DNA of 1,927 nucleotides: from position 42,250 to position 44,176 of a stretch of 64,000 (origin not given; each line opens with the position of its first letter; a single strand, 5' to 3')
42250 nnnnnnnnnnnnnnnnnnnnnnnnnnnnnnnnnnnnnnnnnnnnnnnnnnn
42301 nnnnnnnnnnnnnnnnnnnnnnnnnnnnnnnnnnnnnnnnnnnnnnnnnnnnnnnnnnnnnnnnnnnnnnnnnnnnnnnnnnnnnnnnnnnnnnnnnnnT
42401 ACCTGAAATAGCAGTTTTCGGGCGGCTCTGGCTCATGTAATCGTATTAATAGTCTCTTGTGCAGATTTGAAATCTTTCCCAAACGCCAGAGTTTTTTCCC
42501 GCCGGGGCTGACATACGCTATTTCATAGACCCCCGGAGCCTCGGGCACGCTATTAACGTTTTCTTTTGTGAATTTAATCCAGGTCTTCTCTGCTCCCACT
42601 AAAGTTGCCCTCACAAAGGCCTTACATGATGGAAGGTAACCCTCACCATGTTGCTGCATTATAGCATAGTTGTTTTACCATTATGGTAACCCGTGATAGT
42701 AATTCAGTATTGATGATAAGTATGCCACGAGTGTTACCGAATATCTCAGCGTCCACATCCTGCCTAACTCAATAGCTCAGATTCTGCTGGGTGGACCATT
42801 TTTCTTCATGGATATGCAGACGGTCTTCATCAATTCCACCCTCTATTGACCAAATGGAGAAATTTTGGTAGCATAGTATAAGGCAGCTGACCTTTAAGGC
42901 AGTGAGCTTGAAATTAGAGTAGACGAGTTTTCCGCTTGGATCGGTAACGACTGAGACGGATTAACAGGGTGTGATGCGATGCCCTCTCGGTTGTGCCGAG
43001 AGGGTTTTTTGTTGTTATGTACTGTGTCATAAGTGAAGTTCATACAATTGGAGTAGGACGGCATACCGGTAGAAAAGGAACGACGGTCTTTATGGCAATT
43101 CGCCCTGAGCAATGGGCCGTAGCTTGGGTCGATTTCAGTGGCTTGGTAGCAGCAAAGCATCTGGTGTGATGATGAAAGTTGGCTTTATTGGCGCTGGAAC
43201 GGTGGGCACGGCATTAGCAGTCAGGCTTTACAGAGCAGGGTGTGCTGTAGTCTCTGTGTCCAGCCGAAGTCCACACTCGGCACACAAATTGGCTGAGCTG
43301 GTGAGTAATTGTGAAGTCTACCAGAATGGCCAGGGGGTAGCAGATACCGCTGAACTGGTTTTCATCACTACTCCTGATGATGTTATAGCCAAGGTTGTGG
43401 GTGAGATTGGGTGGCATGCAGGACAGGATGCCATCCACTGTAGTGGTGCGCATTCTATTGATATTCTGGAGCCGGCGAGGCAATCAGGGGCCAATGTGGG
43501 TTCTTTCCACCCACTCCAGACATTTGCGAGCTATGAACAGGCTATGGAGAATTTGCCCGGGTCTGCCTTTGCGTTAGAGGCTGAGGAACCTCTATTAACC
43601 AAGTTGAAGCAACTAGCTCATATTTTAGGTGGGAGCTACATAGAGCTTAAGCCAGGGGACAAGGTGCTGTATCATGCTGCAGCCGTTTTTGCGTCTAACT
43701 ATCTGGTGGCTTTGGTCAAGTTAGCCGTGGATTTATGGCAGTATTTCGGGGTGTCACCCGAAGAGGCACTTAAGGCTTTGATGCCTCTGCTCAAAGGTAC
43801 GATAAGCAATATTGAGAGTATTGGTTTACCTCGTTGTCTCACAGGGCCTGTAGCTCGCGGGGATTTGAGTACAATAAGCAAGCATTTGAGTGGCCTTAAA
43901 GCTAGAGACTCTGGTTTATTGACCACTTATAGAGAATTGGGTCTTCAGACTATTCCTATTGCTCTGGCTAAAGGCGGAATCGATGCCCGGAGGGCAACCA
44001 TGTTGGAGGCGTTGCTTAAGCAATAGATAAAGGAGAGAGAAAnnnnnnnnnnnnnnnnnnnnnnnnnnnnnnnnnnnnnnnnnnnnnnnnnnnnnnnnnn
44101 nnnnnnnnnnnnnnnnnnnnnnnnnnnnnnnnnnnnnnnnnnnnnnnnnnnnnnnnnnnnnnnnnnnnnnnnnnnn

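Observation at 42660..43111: Leader with strong intrinsic terminator upstream of the pantothenate operon: candidate cis-regulatory RNA or attenuator (possibly a pan-motif-type element)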

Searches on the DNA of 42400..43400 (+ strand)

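Call 5: search_rna_families(source=window, start=42400, end=43400, threshold=evalue, max_evalue=10, show_alignments=4)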
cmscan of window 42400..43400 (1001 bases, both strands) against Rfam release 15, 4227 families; matches with E-value up to 10: 4.
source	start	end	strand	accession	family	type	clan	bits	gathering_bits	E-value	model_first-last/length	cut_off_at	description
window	42882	42963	+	RF01749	pan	Cis-reg;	-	37.4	36.2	0.00012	1-92/92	no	pan motif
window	42790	42840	-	RF01156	SNORD123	Gene; snRNA; snoRNA; CD-box;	-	19.6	45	0.75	1-70/70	no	Small nucleolar RNA SNORD123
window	43081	43131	+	RF00285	snoZ6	Gene; snRNA; snoRNA; CD-box;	-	18.3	35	0.3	1-91/91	no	Z6 small nucleolar RNA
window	43227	43356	+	RF01963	RMST_2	Gene; lncRNA;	-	17.5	45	1.8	1-135/135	no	Rhabdomyosarcoma 2 associated transcript conserved region 2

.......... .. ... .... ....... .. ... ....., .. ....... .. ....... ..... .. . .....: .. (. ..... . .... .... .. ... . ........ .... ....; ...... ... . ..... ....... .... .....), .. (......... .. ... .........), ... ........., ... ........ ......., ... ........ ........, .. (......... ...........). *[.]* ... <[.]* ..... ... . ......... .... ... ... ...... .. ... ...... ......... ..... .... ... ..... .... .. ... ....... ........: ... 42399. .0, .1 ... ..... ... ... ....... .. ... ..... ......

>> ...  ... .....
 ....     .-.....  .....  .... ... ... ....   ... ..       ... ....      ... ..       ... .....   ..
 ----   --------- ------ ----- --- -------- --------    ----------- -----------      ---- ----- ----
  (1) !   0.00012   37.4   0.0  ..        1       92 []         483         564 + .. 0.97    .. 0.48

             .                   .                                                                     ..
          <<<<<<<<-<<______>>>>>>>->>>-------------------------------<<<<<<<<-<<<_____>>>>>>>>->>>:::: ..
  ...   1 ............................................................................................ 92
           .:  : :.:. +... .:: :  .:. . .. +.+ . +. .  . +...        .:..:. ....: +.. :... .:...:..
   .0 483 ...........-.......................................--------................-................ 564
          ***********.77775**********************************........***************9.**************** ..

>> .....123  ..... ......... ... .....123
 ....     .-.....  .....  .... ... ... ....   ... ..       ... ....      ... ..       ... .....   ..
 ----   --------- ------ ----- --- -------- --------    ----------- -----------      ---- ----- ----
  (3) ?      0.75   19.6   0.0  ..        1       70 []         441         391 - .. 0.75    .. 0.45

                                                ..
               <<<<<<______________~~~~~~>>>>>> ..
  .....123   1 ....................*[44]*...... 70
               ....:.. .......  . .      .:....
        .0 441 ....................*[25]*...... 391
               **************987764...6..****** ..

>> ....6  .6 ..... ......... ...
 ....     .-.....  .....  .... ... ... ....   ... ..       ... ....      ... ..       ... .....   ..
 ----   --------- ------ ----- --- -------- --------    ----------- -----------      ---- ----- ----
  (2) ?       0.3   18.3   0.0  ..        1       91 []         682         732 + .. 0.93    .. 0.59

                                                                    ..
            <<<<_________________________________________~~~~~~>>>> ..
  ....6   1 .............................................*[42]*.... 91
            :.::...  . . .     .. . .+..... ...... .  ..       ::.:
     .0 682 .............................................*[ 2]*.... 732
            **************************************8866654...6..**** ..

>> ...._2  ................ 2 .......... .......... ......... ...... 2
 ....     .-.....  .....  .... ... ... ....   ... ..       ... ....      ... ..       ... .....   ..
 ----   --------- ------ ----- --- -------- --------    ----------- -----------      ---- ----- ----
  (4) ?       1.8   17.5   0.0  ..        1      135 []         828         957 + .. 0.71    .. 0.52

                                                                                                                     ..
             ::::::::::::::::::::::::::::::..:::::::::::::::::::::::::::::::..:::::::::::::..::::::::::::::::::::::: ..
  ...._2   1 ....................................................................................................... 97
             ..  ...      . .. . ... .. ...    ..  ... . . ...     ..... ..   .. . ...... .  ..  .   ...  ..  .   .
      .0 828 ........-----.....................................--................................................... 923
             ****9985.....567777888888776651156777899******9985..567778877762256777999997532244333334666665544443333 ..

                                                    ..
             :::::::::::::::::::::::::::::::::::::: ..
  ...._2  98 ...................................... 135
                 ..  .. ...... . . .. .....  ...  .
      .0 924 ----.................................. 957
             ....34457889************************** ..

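Call 18: build_rna_model(alignment_id=A1, structure=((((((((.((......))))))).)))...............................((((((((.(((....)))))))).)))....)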
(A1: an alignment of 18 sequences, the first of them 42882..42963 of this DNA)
Model R1 built from alignment A1 (18 sequences, 91 columns); structure: as given.
model positions 83; base pairs 21; branch points 1; effective number of sequences 2.47; information 0.684 bits per position. Calibrated on 0.2 Mb of random sequence (short: E-values are rough).
structure used (alignment columns):
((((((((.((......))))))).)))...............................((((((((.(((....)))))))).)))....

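Call 20: search_with_rna_model(model_id=R1, sources=[window, L001, L002, L003, L004, L005, L006, L007, L008, L009, L010, L011, L012, L013, L014, L015, L016, L017, L018, L019, L020, L021, L022, L023, L024, L025, L026, L027, L028, L029, L030, L031, L032, L033, L034, L035, L036, L037, L038, L039, L040, L041, L042, L043, L044, L045, L046, L047, L048, L049, L050, L051, L052, L053, L054, L055, L056, L057, L058, L059, L060, L061, L062, L063, L064, L065, L066, L067, L068, L069, L070, L071, L072, L073, L074, L075, L076, L077, L078, L079, L080], max_evalue=1, make_alignment=true)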
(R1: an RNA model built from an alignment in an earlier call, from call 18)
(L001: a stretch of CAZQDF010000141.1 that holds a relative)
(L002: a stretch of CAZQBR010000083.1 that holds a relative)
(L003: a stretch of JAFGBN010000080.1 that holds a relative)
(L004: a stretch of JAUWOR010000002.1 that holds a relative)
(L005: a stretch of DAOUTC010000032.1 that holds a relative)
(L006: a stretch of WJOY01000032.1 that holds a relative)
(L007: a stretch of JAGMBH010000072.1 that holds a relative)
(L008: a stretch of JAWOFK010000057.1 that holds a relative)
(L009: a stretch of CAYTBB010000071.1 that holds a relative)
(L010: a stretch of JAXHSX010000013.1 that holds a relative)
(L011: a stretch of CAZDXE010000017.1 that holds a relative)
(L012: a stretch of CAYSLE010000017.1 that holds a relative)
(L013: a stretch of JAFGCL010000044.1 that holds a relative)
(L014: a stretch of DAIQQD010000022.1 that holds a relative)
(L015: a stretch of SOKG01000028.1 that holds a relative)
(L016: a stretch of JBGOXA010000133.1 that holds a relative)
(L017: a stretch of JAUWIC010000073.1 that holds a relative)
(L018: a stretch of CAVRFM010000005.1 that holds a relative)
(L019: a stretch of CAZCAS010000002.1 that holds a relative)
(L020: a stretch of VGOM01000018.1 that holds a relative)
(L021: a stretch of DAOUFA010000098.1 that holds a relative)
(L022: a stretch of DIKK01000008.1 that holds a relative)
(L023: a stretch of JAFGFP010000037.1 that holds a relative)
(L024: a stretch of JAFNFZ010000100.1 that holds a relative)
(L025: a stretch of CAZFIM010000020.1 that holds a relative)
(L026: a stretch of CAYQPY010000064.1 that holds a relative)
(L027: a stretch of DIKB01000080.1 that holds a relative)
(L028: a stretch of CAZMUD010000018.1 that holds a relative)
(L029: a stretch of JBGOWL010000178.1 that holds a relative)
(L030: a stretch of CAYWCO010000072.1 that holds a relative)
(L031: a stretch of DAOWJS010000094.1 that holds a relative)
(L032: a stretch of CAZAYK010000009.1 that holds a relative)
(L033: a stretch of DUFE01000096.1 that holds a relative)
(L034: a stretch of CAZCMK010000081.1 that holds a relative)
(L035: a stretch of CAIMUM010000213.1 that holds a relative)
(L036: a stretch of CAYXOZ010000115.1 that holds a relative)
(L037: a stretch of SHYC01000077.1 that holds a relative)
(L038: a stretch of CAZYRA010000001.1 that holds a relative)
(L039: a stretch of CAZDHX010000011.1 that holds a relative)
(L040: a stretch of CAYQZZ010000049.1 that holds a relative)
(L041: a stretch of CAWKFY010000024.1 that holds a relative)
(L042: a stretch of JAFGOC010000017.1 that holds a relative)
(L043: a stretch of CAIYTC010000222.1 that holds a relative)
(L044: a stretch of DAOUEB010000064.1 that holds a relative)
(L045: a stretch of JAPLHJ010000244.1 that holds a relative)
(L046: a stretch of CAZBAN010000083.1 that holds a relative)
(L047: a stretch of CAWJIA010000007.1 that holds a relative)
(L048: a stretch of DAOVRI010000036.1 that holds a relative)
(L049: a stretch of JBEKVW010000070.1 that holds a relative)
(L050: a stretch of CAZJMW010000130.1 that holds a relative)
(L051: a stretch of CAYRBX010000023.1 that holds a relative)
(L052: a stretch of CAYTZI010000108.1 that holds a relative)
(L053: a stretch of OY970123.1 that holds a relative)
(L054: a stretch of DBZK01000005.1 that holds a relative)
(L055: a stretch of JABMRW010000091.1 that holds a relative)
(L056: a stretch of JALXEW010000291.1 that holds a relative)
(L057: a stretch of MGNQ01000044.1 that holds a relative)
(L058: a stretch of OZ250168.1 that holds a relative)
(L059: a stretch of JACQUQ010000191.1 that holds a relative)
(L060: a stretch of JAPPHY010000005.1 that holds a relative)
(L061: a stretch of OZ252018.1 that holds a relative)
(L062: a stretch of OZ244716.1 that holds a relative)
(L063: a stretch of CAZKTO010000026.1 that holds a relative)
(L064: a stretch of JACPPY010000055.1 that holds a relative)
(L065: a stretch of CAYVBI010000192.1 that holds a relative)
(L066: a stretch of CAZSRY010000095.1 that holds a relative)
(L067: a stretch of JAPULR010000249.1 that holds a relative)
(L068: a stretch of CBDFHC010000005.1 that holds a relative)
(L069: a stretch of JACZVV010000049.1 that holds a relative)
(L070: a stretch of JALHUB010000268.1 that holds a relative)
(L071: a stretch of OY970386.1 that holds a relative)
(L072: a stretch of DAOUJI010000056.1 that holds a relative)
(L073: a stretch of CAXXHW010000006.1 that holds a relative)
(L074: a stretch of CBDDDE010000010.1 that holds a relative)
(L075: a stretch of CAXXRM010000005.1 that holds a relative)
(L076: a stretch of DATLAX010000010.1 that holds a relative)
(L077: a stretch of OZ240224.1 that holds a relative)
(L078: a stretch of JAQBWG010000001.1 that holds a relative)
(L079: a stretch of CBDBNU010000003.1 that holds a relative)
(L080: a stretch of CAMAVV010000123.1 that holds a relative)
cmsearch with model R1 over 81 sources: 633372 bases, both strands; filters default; matches with E-value up to 1: 71.
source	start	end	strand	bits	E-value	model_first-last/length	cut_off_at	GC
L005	709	791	+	88.6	1.9e-20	1-83/83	no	0.51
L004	2303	2387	+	88.1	2.7e-20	1-83/83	no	0.53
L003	1628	1709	+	87.4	3.9e-20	1-83/83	no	0.46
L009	97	181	+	85.7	1.1e-19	1-83/83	no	0.55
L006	2043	2127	+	84.1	3e-19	1-83/83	no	0.52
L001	556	637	+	83.8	3.5e-19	1-83/83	no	0.48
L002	319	400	+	80.9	2e-18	1-83/83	no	0.49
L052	2591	2673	+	80.3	2.8e-18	1-83/83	no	0.52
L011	2891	2973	+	79.4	4.9e-18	1-83/83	no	0.48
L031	2556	2640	+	78.3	9.4e-18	1-83/83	no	0.47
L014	2414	2502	+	77.9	1.2e-17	1-83/83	no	0.51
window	42882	42963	+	77.6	1.4e-17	1-83/83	no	0.48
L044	2589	2673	+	76.9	2.2e-17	1-83/83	no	0.48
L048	2589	2673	+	76.9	2.2e-17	1-83/83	no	0.48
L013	2412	2500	+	75.1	6.7e-17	1-83/83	no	0.56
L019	2577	2665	+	74.2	1.1e-16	1-83/83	no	0.47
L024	2564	2650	+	73.7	1.5e-16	1-83/83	no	0.53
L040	2572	2657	+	73.3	1.9e-16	1-83/83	no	0.5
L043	2427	2511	+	73.3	1.9e-16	1-83/83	no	0.48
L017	2409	2495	+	73.3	1.9e-16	1-83/83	no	0.46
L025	1612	1692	+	73.3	2e-16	1-83/83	no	0.46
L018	2425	2513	+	73.3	2e-16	1-83/83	no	0.46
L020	2479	2565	+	73.2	2e-16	1-83/83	no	0.57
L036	1389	1474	+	72.9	2.4e-16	1-83/83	no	0.5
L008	1398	1478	+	72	4.3e-16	1-83/83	no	0.57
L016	1608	1688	+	71.5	5.9e-16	1-83/83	no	0.57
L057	2593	2676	+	71.2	6.8e-16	1-83/83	no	0.44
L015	2452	2534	+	71.1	7.5e-16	1-83/83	no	0.54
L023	2573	2657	+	71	7.5e-16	1-83/83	no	0.56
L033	2398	2479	+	70.8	8.7e-16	1-83/83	no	0.57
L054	2454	2539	+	70.3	1.2e-15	1-83/83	no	0.5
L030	2584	2667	+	69.6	1.7e-15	1-83/83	no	0.54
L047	2427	2512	+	69.4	2e-15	1-83/83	no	0.51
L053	2437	2522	+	69.4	2e-15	1-83/83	no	0.51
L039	2583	2667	+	69.1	2.4e-15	1-83/83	no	0.51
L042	576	663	+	69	2.5e-15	1-83/83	no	0.5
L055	2572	2661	+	68.9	2.7e-15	1-83/83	no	0.5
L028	2551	2640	+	67.9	4.9e-15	1-83/83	no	0.47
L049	2453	2538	+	67.5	6.2e-15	1-83/83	no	0.51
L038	2508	2597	+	66.1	1.5e-14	1-83/83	no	0.48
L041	2443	2527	+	65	2.9e-14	1-83/83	no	0.54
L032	2579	2668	+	64.7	3.5e-14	1-83/83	no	0.5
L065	1300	1385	+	63.2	8.6e-14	1-83/83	no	0.53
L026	1283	1372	+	61.6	2.2e-13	1-83/83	no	0.51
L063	1492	1584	+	58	1.9e-12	1-83/83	no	0.72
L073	1510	1594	+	55.6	8.4e-12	1-83/83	no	0.6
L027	2540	2624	+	54.5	1.6e-11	1-83/83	no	0.48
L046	1443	1532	+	54.3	1.8e-11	1-83/83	no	0.49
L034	2554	2642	+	53.5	3e-11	1-83/83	no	0.51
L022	1604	1694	+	53.4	3.2e-11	1-83/83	no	0.54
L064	2366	2451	+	52.9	4.1e-11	1-83/83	no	0.53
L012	1651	1747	+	48.5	6e-10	1-83/83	no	0.53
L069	1490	1586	+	48.4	6.3e-10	1-83/83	no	0.67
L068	2961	3039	+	47.4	1.1e-09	1-83/83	no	0.67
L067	512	590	+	46.1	2.6e-09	1-83/83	no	0.66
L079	2794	2873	+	39.2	1.6e-07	1-83/83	no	0.66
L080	1106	1197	+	38.7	2.2e-07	1-83/83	no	0.57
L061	1686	1767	+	36.2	9.6e-07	1-83/83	no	0.7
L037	1399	1482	+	36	1.1e-06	1-83/83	no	0.51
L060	1674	1755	+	34.7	2.5e-06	1-83/83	no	0.71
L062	1686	1767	+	33.9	3.8e-06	1-83/83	no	0.71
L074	2935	3015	+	32.7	8e-06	1-83/83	no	0.64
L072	78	156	+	32.6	8.3e-06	1-83/83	no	0.67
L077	2903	2987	+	32.3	1e-05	1-83/83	no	0.67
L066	1871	1954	+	31.5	1.6e-05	1-83/83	no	0.58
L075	1791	1880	+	29.1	6.8e-05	1-83/83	no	0.64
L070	3357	3468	+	27.3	0.0002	1-83/83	no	0.67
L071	3419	3490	+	27.1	0.00023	1-83/83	no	0.6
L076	1330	1442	+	26.6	0.00031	1-83/83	no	0.65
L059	740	811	+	21.2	0.0081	1-83/83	no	0.57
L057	2693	2767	-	19.4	0.024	1-83/83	no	0.52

Alignment A2: 71 matches aligned to the model, 140 columns, each read 5' to 3' on its own strand. Consensus structure (alignment columns), stored with it:
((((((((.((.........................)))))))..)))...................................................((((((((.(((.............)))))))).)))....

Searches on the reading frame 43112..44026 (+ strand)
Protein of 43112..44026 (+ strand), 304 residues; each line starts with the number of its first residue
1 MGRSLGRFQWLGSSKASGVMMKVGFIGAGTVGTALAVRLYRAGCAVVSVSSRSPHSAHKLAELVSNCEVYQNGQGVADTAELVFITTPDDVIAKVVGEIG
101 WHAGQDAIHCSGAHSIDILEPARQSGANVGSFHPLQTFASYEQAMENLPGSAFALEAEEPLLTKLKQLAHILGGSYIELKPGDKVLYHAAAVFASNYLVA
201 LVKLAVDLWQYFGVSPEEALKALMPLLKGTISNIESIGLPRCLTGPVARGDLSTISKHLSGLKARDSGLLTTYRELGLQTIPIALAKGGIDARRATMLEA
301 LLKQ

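Call 7: search_protein_families(library=pfam, proteins=[window:43112-44026:+])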
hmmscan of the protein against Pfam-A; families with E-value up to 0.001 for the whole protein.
window:43112-44026:+ (304 aa): 5 families
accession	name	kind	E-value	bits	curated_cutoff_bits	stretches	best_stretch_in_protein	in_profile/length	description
PF10728.14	DUF2520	-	5.5e-35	120.3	25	1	152-279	2-124/125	Domain of unknown function (DUF2520)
PF10727.15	Rossmann-like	-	5.3e-17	62.2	23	1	20-134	14-131/131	Rossmann-like domain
PF03807.23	F420_oxidored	-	2.5e-11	44.5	21.6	1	22-99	1-79/94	NADP oxidoreductase coenzyme F420-dependent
PF03446.21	NAD_binding_2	-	5.2e-05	23.7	21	1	22-91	1-67/161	NAD binding domain of 6-phosphogluconate dehydrogenase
PF01488.26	Shikimate_DH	-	6.8e-05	23.4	24.3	1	21-86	13-82/138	Shikimate / quinate 5-dehydrogenase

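Call 32: search_protein_families(library=ncbifam, proteins=[window:43169-44026:+])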
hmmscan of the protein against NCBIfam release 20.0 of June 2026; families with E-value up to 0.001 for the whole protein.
window:43169-44026:+ (285 aa): 12 families
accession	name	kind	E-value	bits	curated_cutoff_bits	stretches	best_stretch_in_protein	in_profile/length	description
NF005063.0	PRK06476.1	equivalog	2.4e-10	40.4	254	1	2-130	1-131/258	pyrroline-5-carboxylate reductase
NF011633.0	PRK15059.1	equivalog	7.9e-06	25.3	451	1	2-72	1-67/292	2-hydroxy-3-oxopropionate reductase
NF008592.0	PRK11559.1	equivalog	4e-05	23.1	397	1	1-75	2-73/296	2-hydroxy-3-oxopropionate reductase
NF009825.0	PRK13302.1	equivalog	9.1e-05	22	253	1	2-108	7-117/271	aspartate dehydrogenase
NF005113.0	PRK06545.2-5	equivalog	0.00011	21.3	497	1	2-77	1-70/378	prephenate dehydrogenase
NF005111.0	PRK06545.2-3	equivalog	0.00014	21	344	1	4-78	16-87/371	prephenate dehydrogenase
NF005650.0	PRK07417.1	equivalog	0.00016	21.1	290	1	1-89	1-87/281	prephenate/arogenate dehydrogenase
TIGR01505.1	tartro_sem_red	equivalog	0.00023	20.5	340.75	1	3-72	1-67/291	2-hydroxy-3-oxopropionate reductase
NF005814.0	PRK07680.1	equivalog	0.00036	19.8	278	1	2-87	1-89/275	late competence protein ComER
NF005694.0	PRK07502.1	equivalog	0.00041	19.7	409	1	3-89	8-95/310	prephenate/arogenate dehydrogenase family protein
NF000744.0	PRK00045.1-3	equivalog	0.00041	19.3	429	1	3-61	187-245/447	glutamyl-tRNA reductase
TIGR00112.1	proC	equivalog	0.00066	19.4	196.75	0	4-216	1-213/263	pyrroline-5-carboxylate reductase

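Call 53: search_solved_structures(query=window:43169-44026:+, max_evalue=0.001)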
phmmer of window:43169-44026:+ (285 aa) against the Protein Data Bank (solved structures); distinct sequences matched with E-value up to 0.001: 6.
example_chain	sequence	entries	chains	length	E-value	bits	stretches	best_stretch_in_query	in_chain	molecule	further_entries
2i76_A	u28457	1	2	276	8.2e-22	81.3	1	4-238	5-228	Hypothetical protein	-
3d1l_A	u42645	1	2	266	5.8e-16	62.1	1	5-254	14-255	Putative NADP oxidoreductase BF3122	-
2f1k_A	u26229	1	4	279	2.5e-05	27.2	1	2-129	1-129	prephenate dehydrogenase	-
4huj_A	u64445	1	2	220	5.2e-05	26.2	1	5-138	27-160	Uncharacterized protein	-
3pef_A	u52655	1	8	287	6.4e-05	25.9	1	2-59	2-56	6-phosphogluconate dehydrogenase, NAD-binding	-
3cky_A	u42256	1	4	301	0.00011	25.1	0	2-76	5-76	2-hydroxymethyl glutarate dehydrogenase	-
